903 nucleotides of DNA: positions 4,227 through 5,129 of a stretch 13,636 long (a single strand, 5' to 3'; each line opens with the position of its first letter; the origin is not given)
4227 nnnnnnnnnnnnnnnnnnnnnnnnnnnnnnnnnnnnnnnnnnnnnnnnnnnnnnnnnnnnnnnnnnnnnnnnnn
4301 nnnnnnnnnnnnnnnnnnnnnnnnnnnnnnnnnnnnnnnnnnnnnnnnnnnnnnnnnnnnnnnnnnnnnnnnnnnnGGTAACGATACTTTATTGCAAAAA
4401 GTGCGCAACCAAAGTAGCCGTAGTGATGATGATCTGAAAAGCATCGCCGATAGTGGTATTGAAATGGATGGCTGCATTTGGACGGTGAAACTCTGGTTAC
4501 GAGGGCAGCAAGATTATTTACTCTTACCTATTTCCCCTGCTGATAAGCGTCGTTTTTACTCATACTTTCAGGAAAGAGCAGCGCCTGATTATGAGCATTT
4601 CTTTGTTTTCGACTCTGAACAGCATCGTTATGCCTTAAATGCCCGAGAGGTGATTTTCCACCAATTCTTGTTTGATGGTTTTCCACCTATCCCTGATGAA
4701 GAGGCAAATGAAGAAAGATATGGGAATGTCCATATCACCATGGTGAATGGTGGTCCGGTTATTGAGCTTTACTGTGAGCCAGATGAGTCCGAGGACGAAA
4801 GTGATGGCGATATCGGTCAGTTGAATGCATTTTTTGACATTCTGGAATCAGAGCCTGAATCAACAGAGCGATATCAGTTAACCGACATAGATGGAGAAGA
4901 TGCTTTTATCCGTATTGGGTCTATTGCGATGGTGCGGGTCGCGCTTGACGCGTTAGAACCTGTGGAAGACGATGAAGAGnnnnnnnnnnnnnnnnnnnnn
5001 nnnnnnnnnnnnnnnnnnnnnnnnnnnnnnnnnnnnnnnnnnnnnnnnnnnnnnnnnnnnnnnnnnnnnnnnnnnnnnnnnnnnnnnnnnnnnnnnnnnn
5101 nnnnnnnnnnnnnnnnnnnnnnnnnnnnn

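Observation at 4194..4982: XRE-HTH protein fused to an unrecognised acidic C-terminal domain, in an accessory islet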

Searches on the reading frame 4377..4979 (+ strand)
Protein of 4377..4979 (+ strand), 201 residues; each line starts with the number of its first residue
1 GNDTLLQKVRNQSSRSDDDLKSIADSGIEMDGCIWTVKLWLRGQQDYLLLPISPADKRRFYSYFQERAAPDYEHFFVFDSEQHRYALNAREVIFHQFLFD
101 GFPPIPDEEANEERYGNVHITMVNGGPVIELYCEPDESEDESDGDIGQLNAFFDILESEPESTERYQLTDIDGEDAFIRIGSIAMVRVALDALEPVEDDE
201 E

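Call 16: search_solved_structures(query=A2, max_evalue=10)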
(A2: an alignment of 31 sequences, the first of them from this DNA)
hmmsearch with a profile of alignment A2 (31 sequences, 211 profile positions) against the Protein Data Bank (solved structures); distinct sequences matched with E-value up to 10: 1.
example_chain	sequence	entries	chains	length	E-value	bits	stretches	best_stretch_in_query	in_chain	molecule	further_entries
8feh_D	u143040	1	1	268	0.13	14.8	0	178-198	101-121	Minor capsid protein A1 fusion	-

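Call 28: search_protein_representatives(alignment_id=A2)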
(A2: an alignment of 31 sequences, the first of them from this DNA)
Query: 31 sequences, 211 profile positions. Proteins with E-value up to 0.001 (for the whole library): 738; up to 1e-10: 477; up to 1e-30: 202. The best 150 are listed.
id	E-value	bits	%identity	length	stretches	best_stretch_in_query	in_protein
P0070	5.4e-70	251.3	-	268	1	4-209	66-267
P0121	9.7e-68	243.9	-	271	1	2-209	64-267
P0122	7.9e-66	237.7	-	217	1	2-209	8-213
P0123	1.3e-64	233.7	-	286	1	2-210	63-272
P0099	1.9e-63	229.9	-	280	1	1-207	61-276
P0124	1.1e-62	227.5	-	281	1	2-209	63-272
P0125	1.6e-62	226.9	-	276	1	2-209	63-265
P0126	2.9e-62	226.1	-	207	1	18-209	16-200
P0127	1.7e-61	223.5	-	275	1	1-209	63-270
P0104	8.8e-60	217.9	-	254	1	1-207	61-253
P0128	5.7e-59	215.3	-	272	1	2-209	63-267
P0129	6.0e-59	215.2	-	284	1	2-206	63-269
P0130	1.1e-58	214.3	-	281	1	19-209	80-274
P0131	1.3e-58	214.1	-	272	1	2-209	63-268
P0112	2.7e-57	209.8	-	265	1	2-208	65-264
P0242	1.3e-38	148.8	-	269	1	19-204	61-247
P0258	3.2e-37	144.2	-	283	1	5-204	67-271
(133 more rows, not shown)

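Call 29: predict_structure(alignment_id=A2)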
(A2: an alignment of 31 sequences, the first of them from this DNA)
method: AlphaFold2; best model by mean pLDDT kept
length: 201 residues; sequences in the alignment: 31
mean_pLDDT: 84.0   pTM: 0.79
mean pLDDT of the five models: 84.0, 83.4, 83.2, 81.8, 81.0
residues with pLDDT >= 90: 115; 70-90: 44; 50-70: 34; < 50: 8
segments of 3 or more residues with pLDDT < 50: 108-114
pLDDT, mean of each block of 10 residues (from residue 1): 60 71 80 87 94 91 85 95 95 91 51 72 96 83 77 96 97 96 97 73 38
secondary structure, 60 per line:
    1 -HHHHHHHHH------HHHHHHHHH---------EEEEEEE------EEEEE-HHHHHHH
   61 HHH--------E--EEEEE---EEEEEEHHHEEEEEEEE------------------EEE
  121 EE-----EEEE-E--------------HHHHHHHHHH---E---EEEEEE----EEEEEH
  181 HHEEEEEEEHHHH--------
elements in order: H2-10 H17-25 E35-41 E48-52 H54-63 E75-79 E83-88 E92-99 E118-122 E128-131 H148-157 E165-170 E175-179 E183-189 H190-193

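Call 41: fold_search(model_id=the predicted structure, library=afdb50)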
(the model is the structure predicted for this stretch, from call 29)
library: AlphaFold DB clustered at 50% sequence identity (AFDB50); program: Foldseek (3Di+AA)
matches with E <= 10: 686; with E <= 0.001: 50
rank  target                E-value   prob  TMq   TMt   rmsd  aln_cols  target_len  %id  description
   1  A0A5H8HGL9            1.4e-25  1.00  0.90  0.69   2.4       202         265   65  Helix-turn-helix transcriptional regulator [Salmonella muenster]
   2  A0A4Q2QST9            6.9e-19  1.00  0.67  0.84   3.5       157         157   76  Uncharacterized protein
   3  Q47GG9                2.3e-17  1.00  0.79  0.59   4.7       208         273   33  Helix-turn-helix motif protein [Dechloromonas aromatica (strain RCB)]
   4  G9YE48                1.8e-15  1.00  0.56  0.79   4.0       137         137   81  Uncharacterized protein [Hafnia alvei ATCC 51873]
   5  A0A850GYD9            3.0e-13  1.00  0.68  0.65   6.7       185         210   25  Uncharacterized protein [Qipengyuania atrilutea]
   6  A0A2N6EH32            4.4e-13  1.00  0.77  0.58   3.5       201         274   25  HTH cro/C1-type domain-containing protein
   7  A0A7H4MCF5            4.0e-12  1.00  0.43  0.50  11.6       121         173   80  HTH cro/C1-type domain-containing protein [Klebsiella variicola]
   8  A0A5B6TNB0            7.8e-12  1.00  0.74  0.55   3.7       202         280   30  HTH cro/C1-type domain-containing protein
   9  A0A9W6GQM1            1.8e-11  1.00  0.69  0.52   5.7       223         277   26  HTH cro/C1-type domain-containing protein [Methylocystis echinoides]
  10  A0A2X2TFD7            1.3e-10  1.00  0.49  0.46   4.4       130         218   60  Predicted transcriptional regulator [Cedecea neteri]
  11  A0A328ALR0            1.7e-10  1.00  0.71  0.56   3.9       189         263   18  HTH cro/C1-type domain-containing protein [Phenylobacterium soli]
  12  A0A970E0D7            1.0e-08  1.00  0.59  0.71   4.9       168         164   17  Cob(I)yrinic acid a,c-diamide adenosyltransferase
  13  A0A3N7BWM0            1.6e-08  1.00  0.61  0.76   3.6       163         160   20  Uncharacterized protein
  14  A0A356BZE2            2.4e-08  1.00  0.63  0.75   4.0       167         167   14  Uncharacterized protein
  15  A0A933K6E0            7.0e-08  1.00  0.63  0.64   4.0       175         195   14  Uncharacterized protein
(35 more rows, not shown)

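Call 52: search_dna_similar(query=window:4377-4979:+, collection=phages, mode=protein, max_evalue=0.01)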
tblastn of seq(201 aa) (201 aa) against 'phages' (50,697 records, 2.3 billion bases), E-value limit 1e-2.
No match.

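Call 53: search_dna_similar(query=window:4377-4979:+, collection=plasmids, mode=protein, max_evalue=0.01, rows=spread, max_rows=25)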
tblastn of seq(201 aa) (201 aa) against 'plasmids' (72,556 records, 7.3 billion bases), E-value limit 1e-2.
Records with a match: 1; places in all: 1; records where one place covers at least 80% of the query: 0.
Best place of each record, by identity: 80-90% 1.
By first word of the organism name: Escherichia 1.
By predicted mobility (MOB-suite, as given by PLSDB): non-mobilizable 1.
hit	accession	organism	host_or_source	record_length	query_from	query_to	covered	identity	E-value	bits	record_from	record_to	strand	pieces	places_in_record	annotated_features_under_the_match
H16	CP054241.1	Escherichia coli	Homo sapiens,bone infection of foot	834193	160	201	21%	83.3%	2e-13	75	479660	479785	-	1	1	hypothetical protein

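Call 55: find_encoding_contigs(protein=P0242, flank=8000, max_places=2)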
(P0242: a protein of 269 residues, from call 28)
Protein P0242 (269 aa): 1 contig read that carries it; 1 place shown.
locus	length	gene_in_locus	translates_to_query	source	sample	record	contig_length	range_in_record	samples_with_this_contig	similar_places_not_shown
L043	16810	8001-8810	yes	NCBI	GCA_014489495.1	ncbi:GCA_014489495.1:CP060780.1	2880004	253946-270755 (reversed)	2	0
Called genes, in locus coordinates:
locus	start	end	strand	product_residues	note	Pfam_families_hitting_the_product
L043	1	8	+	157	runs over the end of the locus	PF00583:Acetyltransf_1, PF13673:Acetyltransf_10, PF13508:Acetyltransf_7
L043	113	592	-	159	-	PF02600:DsbB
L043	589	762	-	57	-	PF19455:DUF5993 (weak)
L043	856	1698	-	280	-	PF02798:GST_N (weak), PF13409:GST_N_2 (faint), PF13410:GST_C_2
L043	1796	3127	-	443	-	PF00270:DEAD, PF04851:ResIII, PF00271:Helicase_C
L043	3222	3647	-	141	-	-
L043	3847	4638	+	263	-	PF07277:SapC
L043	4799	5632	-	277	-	PF05013:FGase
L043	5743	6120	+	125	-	PF00072:Response_reg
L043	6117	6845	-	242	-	-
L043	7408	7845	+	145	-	PF00571:CBS (weak)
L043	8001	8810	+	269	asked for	PF01381:HTH_3, PF13560:HTH_31 (weak)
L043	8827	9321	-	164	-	PF00589:Phage_integrase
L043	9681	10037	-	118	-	-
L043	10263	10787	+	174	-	-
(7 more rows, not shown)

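Call 56: find_encoding_contigs(protein=P0258, flank=8000, max_places=2)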
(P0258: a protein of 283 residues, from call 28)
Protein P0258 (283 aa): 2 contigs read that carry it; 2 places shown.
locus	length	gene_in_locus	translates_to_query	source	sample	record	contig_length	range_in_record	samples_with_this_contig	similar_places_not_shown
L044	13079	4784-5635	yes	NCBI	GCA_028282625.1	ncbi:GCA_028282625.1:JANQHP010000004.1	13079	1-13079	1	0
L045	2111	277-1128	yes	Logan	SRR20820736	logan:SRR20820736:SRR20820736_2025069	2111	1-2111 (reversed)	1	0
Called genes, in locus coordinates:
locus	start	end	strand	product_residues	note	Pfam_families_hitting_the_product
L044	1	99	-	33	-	?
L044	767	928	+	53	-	-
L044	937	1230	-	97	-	-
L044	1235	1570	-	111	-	-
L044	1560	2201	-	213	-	PF00765:Autoind_synth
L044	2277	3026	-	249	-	PF03472:Autoind_bind, PF00196:GerE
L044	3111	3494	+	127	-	PF01381:HTH_3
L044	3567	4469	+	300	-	PF05721:PhyH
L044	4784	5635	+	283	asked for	PF01381:HTH_3, PF13443:HTH_26 (faint), PF13560:HTH_31 (weak)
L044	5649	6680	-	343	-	PF01582:TIR (weak), PF13676:TIR_2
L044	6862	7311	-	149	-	-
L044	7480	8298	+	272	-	PF04972:BON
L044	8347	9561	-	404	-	PF00149:Metallophos (faint)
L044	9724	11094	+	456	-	PF02321:OEP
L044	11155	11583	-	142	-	PF00075:RNase_H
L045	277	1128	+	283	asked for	PF01381:HTH_3, PF13443:HTH_26 (faint), PF13560:HTH_31 (weak)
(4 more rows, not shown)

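Call 62: fold_search(model_id=the predicted structure, library=viral)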
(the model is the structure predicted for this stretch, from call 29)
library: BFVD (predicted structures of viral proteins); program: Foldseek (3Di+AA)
matches with E <= 10: 654; with E <= 0.001: 0
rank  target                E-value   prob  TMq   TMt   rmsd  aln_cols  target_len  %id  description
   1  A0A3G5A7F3            5.3e-03  1.00  0.34  0.37  10.1       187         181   10  Uncharacterized protein [Hyperionvirus sp.]
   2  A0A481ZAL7            6.6e-03  0.41  0.15  0.15  18.2       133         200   14  Uncharacterized protein [Pithovirus LCPAC304]
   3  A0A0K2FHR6            4.1e-02  0.13  0.14  0.14  16.3       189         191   10  Uncharacterized protein [Achromobacter phage phiAxp-2]
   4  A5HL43                4.4e-02  1.00  0.27  0.72   3.9        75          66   15  PfWMP3_10 [Phormidium phage Pf-WMP3]
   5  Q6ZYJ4                4.4e-02  0.80  0.24  0.33  11.4       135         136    9  Uncharacterized protein [Pyrobaculum spherical virus (isolate United States/Yellowstone)]
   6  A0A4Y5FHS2            6.8e-02  0.75  0.24  0.32   9.8       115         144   11  Uncharacterized protein [Lactobacillus phage 3-521]
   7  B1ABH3                8.5e-02  0.97  0.25  0.61   3.6        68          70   12  (no name in the UniProt tables at hand)
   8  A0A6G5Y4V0            9.0e-02  0.15  0.19  0.10  16.3       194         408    9  (no name in the UniProt tables at hand)
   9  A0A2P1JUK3            9.5e-02  1.00  0.26  0.77   2.5        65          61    8  Uncharacterized protein [Bacillus phage Anath]
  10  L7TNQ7                9.5e-02  0.14  0.17  0.04  16.1       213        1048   10  Uncharacterized protein [Haloarcula vallismortis tailed virus 1]
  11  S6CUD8                1.1e-01  0.98  0.28  0.48   5.0        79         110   10  Uncharacterized protein [Streptococcus phage SP-QS1]
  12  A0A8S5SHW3            1.2e-01  0.97  0.26  0.65   8.4        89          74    9  Uncharacterized protein [Phage sp. ctqZP6]
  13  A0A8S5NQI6            1.3e-01  0.99  0.27  0.73   2.2        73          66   10  Uncharacterized protein [Siphoviridae sp. ctSP74]
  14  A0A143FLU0            1.5e-01  0.09  0.17  0.10  19.4       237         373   10  (no name in the UniProt tables at hand)
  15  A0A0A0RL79            1.6e-01  0.98  0.26  0.66   2.8        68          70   15  Uncharacterized protein [Streptomyces phage Jay2Jay]
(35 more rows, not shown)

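Call 82: find_homologous_proteins(query=A2, max_evalue=0.001)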
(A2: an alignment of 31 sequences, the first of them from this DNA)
Query A2 (31 sequences) (201 aa, profile of the alignment): 139 proteins with E <= 0.001 among 4016 candidates; the best 120 are listed.
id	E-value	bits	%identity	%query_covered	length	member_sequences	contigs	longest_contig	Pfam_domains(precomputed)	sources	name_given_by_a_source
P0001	1.4e-75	271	100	100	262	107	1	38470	PF12844.14,PF01381.29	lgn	-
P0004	1.7e-75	271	88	100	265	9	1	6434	PF12844.14,PF01381.29,PF13560.13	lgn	-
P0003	3.9e-75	270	93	100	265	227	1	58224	PF12844.14,PF01381.29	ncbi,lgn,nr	ncbi:helix-turn-helix transcriptional regulator [Citrobacter freundii]|nr:helix-turn-helix transcrip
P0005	5.7e-75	269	87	100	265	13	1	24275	PF12844.14,PF01381.29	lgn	-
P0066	1.6e-74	268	62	100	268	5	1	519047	PF12844.14,PF01381.29,PF13560.13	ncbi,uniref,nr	ncbi:helix-turn-helix transcriptional regulator [Brenneria populi]|uniref:Helix-turn-helix transcrip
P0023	1.8e-74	268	68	99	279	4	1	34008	PF01381.29,PF13560.13,PF13443.13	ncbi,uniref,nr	ncbi:Predicted transcriptional regulator [Yersinia mollaretii ATCC 43969]|uniref:Predicted transcrip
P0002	2.2e-74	267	94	100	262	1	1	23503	PF12844.14,PF01381.29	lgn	-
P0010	5.0e-74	266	81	99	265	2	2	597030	PF12844.14,PF01381.29,PF13560.13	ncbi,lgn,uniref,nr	ncbi:helix-turn-helix transcriptional regulator [Serratia entomophila]|uniref:helix-turn-helix trans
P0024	6.8e-74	266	68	100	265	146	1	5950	PF01381.29,PF13560.13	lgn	-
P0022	7.7e-74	266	70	100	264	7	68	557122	PF12844.14,PF01381.29,PF13560.13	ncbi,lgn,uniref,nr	ncbi:helix-turn-helix transcriptional regulator [Salmonella enterica subsp. enterica]|uniref:helix-t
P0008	4.5e-73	263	82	100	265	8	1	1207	PF12844.14,PF01381.29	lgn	-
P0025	5.9e-73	263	66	100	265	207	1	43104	PF01381.29,PF13560.13,PF13443.13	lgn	-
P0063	8.2e-73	262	64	98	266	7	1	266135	PF12844.14,PF01381.29,PF13560.13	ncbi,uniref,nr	ncbi:helix-turn-helix transcriptional regulator [Dickeya dadantii]|uniref:helix-turn-helix transcrip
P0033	1.3e-72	262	65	100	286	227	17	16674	PF01381.29,PF13560.13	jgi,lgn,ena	-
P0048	1.5e-72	261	65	100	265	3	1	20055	PF01381.29,PF13560.13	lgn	-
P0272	6.2e-40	155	29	93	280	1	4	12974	PF01381.29,PF13560.13,PF13443.13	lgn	-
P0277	1.6e-37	147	29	88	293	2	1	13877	PF01381.29,PF13560.13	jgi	jgi:transcriptional regulator with XRE-family HTH domain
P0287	3.6e-34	136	25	86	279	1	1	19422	PF01381.29,PF13560.13,PF13443.13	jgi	jgi:transcriptional regulator with XRE-family HTH domain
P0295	6.7e-32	129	27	87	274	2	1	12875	PF01381.29,PF13560.13,PF13443.13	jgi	-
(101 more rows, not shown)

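Call 84: find_encoding_contigs(protein=P0287, flank=6000, max_places=1)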
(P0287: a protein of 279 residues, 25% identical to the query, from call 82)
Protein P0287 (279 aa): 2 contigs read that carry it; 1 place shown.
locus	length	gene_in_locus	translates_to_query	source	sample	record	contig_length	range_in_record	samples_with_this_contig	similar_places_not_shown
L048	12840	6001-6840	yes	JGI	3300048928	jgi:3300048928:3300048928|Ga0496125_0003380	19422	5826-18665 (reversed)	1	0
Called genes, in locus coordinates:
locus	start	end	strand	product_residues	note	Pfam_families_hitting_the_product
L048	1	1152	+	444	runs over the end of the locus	PF05496:RuvB_N, PF00004:AAA, PF07728:AAA_5, PF16193:AAA_assoc_2, PF12002:MgsA_C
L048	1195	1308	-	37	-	-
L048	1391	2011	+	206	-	-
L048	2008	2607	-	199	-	PF00440:TetR_N, PF21597:TetR_C_43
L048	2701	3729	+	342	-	PF08240:ADH_N, PF00107:ADH_zinc_N, PF13602:ADH_zinc_N_2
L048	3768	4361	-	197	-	PF00440:TetR_N, PF21351:TetR_C_41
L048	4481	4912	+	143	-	PF01042:Ribonuc_L-PSP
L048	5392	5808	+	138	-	PF12120:Arr-ms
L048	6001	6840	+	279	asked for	PF01381:HTH_3, PF13443:HTH_26 (weak), PF13560:HTH_31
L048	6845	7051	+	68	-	-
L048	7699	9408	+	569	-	PF01479:S4 (weak), PF00849:PseudoU_synth_2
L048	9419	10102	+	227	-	PF00881:Nitroreductase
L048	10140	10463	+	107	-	-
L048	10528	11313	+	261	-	PF07542:ATP12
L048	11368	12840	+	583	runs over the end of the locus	PF02120:Flg_hook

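Call 85: find_encoding_contigs(protein=P0277, flank=6000, max_places=1)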
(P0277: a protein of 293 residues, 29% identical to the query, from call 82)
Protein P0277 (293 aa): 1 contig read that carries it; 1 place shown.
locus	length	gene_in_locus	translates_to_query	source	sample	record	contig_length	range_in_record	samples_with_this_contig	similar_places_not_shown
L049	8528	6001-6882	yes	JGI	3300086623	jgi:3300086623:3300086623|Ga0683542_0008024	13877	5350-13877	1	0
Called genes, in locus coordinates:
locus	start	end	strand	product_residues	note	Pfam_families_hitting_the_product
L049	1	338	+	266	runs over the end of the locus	PF00406:ADK, PF13207:AAA_17, PF13671:AAA_33 (weak)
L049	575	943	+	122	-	PF00416:Ribosomal_S13, PF22525:H2TH_5 (weak)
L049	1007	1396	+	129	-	PF00411:Ribosomal_S11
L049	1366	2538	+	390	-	PF01193:RNA_pol_L, PF01000:RNA_pol_A_bac, PF03118:RNA_pol_A_CTD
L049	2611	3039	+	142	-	PF01196:Ribosomal_L17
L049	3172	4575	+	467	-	PF00089:Trypsin, PF13365:Trypsin_2, PF00595:PDZ (weak), PF13180:PDZ_2, PF17820:PDZ_6, PF00595:PDZ (weak), PF13180:PDZ_2, PF17820:PDZ_6 (weak), +2 more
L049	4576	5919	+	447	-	PF05496:RuvB_N, PF00158:Sigma54_activat (faint), PF00004:AAA, PF07728:AAA_5 (weak), PF16193:AAA_assoc_2, PF12002:MgsA_C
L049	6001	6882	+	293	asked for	PF01381:HTH_3, PF13560:HTH_31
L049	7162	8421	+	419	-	PF01479:S4 (weak), PF00849:PseudoU_synth_2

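Call 86: find_encoding_contigs(protein=P0295, flank=6000, max_places=1)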
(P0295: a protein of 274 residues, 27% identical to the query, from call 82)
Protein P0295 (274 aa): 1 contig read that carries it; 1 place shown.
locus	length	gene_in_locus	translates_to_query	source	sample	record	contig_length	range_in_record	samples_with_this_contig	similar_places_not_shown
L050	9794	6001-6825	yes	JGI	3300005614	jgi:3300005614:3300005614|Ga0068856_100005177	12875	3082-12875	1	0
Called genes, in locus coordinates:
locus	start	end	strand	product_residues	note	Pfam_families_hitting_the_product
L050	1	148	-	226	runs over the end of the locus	PF08450:SGL, PF03088:Str_synth (weak)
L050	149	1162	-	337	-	PF08240:ADH_N, PF00107:ADH_zinc_N, PF13602:ADH_zinc_N_2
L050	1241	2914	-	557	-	PF07396:Porin_O_P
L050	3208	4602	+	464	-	PF00089:Trypsin, PF13365:Trypsin_2, PF00595:PDZ (weak), PF13180:PDZ_2, PF17820:PDZ_6, PF00595:PDZ (weak), PF13180:PDZ_2, PF17820:PDZ_6 (weak)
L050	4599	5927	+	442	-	PF05496:RuvB_N, PF00004:AAA, PF07728:AAA_5, PF16193:AAA_assoc_2, PF12002:MgsA_C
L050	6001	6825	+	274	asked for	PF01381:HTH_3, PF13443:HTH_26 (weak), PF13560:HTH_31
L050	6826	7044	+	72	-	-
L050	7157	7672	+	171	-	PF13472:Lipase_GDSL_2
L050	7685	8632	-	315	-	PF00135:COesterase, PF20434:BD-FAE, PF07859:Abhydrolase_3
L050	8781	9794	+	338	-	?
